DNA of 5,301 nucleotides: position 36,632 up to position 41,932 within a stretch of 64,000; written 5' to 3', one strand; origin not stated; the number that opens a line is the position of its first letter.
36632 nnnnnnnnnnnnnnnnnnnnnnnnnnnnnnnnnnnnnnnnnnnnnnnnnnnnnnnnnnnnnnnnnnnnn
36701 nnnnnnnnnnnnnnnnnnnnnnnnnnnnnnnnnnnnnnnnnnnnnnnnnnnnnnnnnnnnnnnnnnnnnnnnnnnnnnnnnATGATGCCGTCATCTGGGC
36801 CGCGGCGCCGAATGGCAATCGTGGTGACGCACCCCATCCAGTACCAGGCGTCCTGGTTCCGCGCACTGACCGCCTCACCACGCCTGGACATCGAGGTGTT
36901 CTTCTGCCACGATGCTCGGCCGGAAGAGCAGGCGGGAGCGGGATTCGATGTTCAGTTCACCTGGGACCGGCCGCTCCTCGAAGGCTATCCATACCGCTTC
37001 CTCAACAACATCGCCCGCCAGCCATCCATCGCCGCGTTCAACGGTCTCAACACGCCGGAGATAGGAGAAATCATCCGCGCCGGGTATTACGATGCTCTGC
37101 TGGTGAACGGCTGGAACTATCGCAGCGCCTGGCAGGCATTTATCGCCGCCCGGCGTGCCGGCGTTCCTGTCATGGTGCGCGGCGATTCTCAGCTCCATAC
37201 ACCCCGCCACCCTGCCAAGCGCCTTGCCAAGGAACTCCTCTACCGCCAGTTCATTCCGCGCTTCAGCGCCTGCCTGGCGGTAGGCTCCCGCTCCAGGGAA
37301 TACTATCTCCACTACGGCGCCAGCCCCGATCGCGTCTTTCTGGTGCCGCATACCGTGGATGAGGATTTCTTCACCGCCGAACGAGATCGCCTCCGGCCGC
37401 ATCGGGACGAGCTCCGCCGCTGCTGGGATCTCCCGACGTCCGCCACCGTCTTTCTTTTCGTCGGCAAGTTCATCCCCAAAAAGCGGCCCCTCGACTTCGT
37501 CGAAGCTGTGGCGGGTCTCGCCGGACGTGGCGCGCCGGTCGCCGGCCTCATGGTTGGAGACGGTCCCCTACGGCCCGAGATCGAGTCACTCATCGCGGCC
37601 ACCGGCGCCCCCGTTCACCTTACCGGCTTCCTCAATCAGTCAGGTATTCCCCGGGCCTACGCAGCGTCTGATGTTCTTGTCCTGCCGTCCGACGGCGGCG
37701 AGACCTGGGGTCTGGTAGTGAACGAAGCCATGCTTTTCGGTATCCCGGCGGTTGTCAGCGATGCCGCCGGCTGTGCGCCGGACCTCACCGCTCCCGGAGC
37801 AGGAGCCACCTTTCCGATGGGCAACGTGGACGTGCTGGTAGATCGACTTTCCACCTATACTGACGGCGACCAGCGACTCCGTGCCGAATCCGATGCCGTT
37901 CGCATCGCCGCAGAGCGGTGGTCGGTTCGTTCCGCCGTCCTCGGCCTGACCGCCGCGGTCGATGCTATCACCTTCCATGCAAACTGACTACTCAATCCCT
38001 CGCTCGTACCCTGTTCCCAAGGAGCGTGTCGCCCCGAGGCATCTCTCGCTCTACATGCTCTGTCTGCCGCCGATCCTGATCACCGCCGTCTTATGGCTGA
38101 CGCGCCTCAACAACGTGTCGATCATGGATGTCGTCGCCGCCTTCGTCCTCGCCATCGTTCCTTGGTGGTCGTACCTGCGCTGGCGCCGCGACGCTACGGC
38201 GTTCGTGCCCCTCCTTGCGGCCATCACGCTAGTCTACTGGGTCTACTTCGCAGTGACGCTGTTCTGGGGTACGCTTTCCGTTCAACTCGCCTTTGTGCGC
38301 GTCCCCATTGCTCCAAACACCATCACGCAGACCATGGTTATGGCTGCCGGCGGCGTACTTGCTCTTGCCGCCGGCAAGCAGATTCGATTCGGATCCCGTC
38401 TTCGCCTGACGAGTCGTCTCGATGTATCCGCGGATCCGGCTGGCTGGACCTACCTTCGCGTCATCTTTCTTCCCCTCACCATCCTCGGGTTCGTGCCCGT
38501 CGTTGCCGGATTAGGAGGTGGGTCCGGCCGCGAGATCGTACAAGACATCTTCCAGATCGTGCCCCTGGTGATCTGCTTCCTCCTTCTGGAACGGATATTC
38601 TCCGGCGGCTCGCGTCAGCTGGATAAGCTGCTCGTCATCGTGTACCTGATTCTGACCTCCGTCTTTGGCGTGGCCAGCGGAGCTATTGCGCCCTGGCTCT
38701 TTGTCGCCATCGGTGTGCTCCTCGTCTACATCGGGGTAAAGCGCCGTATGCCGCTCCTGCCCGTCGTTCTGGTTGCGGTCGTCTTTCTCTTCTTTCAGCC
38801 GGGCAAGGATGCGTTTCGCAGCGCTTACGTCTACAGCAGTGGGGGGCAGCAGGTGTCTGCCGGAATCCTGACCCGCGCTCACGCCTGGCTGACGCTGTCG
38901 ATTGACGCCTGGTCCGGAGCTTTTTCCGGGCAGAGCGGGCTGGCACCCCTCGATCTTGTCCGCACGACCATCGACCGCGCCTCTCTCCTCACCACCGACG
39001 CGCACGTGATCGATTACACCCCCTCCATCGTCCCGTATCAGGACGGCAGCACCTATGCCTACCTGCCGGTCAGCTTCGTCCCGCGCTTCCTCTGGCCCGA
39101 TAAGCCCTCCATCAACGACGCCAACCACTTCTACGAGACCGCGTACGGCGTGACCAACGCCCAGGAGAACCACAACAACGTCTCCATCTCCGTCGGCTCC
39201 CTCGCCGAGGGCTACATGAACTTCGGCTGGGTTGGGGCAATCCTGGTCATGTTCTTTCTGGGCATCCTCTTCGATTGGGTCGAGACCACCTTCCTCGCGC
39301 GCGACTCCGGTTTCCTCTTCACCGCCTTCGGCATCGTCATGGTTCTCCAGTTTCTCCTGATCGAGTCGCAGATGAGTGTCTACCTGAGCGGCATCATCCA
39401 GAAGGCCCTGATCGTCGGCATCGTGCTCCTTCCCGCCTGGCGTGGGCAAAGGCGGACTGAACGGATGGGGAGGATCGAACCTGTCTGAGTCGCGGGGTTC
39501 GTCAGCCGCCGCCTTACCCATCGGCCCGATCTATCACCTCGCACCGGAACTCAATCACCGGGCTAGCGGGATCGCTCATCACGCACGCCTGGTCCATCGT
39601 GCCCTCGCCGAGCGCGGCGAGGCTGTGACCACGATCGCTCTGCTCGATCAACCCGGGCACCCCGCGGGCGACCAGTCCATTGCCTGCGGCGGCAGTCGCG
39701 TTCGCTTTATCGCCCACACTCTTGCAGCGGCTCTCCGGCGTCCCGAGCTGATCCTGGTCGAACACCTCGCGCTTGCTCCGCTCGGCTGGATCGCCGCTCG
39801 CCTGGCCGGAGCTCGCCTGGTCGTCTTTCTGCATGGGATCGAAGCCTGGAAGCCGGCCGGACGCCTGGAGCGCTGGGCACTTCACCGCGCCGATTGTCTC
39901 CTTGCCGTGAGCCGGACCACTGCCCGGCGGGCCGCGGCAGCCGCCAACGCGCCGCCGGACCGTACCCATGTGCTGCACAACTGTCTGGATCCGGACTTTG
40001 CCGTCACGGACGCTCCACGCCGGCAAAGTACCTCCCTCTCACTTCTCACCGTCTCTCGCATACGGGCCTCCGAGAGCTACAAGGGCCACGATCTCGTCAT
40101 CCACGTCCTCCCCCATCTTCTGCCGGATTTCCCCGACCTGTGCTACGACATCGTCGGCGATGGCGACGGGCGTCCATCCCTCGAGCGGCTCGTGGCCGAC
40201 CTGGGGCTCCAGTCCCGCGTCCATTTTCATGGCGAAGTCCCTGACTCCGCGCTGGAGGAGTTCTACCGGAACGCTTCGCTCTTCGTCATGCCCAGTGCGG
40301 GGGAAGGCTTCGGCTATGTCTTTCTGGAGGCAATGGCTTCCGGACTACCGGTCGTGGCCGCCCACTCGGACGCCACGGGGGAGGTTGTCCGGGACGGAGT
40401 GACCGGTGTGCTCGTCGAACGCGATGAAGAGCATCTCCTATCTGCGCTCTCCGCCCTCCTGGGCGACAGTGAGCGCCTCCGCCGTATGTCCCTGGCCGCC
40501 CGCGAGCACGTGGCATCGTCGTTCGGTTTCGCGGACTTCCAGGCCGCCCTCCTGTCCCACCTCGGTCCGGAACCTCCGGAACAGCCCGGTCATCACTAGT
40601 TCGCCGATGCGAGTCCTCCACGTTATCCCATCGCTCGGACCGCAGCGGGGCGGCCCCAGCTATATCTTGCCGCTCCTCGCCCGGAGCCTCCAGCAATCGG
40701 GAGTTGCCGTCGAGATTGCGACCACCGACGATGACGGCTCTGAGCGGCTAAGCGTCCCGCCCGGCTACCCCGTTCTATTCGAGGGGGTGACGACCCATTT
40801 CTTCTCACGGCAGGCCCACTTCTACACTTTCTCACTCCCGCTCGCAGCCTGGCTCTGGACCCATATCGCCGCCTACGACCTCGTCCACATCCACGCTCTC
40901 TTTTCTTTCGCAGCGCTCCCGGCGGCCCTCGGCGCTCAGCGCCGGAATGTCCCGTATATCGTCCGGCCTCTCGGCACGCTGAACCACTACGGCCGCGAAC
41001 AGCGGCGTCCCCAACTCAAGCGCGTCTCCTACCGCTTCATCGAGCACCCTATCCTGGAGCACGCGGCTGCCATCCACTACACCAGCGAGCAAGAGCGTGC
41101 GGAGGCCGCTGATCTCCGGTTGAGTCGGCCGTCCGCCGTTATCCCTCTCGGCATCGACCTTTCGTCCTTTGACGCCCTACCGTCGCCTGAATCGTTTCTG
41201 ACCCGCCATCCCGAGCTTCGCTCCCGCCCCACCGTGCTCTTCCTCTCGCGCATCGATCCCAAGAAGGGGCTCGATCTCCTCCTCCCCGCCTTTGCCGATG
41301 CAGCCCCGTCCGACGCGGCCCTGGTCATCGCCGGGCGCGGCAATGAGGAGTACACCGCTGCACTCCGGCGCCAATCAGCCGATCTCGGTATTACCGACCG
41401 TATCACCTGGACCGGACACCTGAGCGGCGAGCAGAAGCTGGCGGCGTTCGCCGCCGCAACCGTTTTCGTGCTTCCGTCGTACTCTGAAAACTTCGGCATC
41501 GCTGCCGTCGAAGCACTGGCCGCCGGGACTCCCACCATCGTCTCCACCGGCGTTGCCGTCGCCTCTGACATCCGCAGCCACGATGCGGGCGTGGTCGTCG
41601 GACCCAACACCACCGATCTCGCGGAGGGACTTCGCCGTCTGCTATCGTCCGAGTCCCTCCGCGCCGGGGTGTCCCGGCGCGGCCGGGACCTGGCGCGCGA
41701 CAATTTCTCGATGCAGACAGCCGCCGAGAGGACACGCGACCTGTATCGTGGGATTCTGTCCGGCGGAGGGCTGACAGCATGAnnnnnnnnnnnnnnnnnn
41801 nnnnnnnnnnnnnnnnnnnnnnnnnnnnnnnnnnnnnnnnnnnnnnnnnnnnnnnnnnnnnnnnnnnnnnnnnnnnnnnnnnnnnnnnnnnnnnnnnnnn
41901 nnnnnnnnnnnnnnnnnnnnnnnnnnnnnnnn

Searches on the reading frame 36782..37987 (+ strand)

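Call 54: search_protein_families(library=pfam, proteins=[window:36782-37987:+], max_evalue=0.00001)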
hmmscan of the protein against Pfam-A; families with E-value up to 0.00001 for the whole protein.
window:36782-37987:+ (401 aa): 4 families
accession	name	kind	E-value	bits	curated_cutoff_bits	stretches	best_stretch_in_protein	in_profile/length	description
PF00534.26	Glycos_transf_1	-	7.2e-22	78.2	26.4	1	208-362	2-158/172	Glycosyl transferases group 1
PF13692.12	Glyco_trans_1_4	-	7.8e-21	75.3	27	1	222-357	2-137/142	Glycosyl transferases group 1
PF13579.12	Glyco_trans_4_4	-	1.2e-09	39.1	29.7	1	34-189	18-156/158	Glycosyl transferase 4-like domain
PF13439.12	Glyco_transf_4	-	7.7e-08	33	28.5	1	79-195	49-169/170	Glycosyltransferase Family 4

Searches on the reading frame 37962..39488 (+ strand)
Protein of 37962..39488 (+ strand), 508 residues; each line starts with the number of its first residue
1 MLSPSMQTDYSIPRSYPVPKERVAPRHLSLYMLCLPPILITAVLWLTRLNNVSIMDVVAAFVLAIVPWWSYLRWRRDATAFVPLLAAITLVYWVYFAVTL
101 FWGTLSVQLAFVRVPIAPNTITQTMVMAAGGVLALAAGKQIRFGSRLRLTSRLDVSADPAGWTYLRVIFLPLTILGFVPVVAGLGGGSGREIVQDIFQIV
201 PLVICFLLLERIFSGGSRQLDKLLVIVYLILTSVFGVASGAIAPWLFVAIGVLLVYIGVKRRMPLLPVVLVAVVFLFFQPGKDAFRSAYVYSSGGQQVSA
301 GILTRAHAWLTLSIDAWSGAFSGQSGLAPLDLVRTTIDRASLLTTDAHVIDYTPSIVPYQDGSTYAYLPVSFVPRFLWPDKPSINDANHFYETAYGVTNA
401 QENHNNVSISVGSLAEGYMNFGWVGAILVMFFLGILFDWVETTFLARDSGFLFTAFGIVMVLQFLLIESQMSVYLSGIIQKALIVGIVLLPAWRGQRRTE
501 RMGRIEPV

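Call 54: search_protein_families(library=pfam, proteins=[window:37962-39488:+], max_evalue=0.00001)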
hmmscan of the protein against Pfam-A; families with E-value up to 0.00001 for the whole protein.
window:37962-39488:+ (508 aa): 1 family
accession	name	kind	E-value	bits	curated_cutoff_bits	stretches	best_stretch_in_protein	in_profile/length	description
PF14296.11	O-ag_pol_Wzy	-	2e-06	27.2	26.6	1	409-465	378-431/468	O-antigen polysaccharide polymerase Wzy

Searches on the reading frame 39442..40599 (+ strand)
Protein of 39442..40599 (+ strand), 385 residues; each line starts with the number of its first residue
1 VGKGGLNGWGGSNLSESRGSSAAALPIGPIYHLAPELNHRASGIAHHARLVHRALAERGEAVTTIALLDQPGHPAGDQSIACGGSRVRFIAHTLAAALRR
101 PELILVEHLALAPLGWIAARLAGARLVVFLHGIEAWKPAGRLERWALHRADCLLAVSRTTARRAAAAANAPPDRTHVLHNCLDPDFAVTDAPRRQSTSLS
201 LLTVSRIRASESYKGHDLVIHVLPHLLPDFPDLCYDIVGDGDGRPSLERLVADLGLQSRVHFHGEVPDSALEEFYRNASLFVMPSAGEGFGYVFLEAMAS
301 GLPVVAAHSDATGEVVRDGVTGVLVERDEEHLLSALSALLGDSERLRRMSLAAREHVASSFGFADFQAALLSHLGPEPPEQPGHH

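Call 94: search_protein_families(library=pfam, proteins=[window:39442-40599:+], max_evalue=0.00001)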
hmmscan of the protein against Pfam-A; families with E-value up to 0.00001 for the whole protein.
window:39442-40599:+ (385 aa): 6 families
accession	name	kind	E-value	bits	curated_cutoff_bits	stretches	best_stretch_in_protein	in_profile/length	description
PF00534.26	Glycos_transf_1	-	6.7e-35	120.6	26.4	1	211-355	25-171/172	Glycosyl transferases group 1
PF13692.12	Glyco_trans_1_4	-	2.5e-34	119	27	1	201-342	4-142/142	Glycosyl transferases group 1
PF13439.12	Glyco_transf_4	-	9.9e-16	58.7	28.5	1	42-185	2-169/170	Glycosyltransferase Family 4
PF20706.3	GT4-conflict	-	7.9e-13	48.6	26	1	138-323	135-327/385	Family 4 Glycosyltransferase in conflict systems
PF13579.12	Glyco_trans_4_4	-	4.6e-12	47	29.7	1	42-180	1-157/158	Glycosyl transferase 4-like domain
PF13524.12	Glyco_trans_1_2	-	7e-07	29.7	25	1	250-361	27-133/144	Glycosyl transferase-like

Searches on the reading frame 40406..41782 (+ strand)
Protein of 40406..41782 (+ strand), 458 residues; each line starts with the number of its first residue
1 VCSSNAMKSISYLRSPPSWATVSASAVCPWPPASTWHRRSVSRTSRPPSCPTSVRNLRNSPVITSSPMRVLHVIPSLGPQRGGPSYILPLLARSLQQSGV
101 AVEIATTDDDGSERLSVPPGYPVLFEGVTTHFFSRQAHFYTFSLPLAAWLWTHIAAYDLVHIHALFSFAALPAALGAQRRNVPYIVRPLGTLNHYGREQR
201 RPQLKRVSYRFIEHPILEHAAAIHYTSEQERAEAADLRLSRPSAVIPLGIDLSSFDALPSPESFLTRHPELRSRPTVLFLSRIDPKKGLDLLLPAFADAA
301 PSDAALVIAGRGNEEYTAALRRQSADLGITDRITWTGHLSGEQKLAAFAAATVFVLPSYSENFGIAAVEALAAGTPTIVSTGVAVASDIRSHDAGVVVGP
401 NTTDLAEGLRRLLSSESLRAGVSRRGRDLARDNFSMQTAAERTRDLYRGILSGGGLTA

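Call 54: search_protein_families(library=pfam, proteins=[window:40406-41782:+], max_evalue=0.00001)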
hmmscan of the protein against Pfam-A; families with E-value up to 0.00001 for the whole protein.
window:40406-41782:+ (458 aa): 5 families
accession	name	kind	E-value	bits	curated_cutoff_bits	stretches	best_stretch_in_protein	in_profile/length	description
PF00534.26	Glycos_transf_1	-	1.6e-33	116.1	26.4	1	273-427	14-170/172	Glycosyl transferases group 1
PF13692.12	Glyco_trans_1_4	-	1.1e-27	97.5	27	1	274-414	1-141/142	Glycosyl transferases group 1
PF13579.12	Glyco_trans_4_4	-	3.4e-19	70.2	29.7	1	82-249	1-158/158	Glycosyl transferase 4-like domain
PF13439.12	Glyco_transf_4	-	8.2e-16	58.9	28.5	1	90-253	10-169/170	Glycosyltransferase Family 4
PF20706.3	GT4-conflict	-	3.2e-13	49.9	26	1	265-392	188-323/385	Family 4 Glycosyltransferase in conflict systems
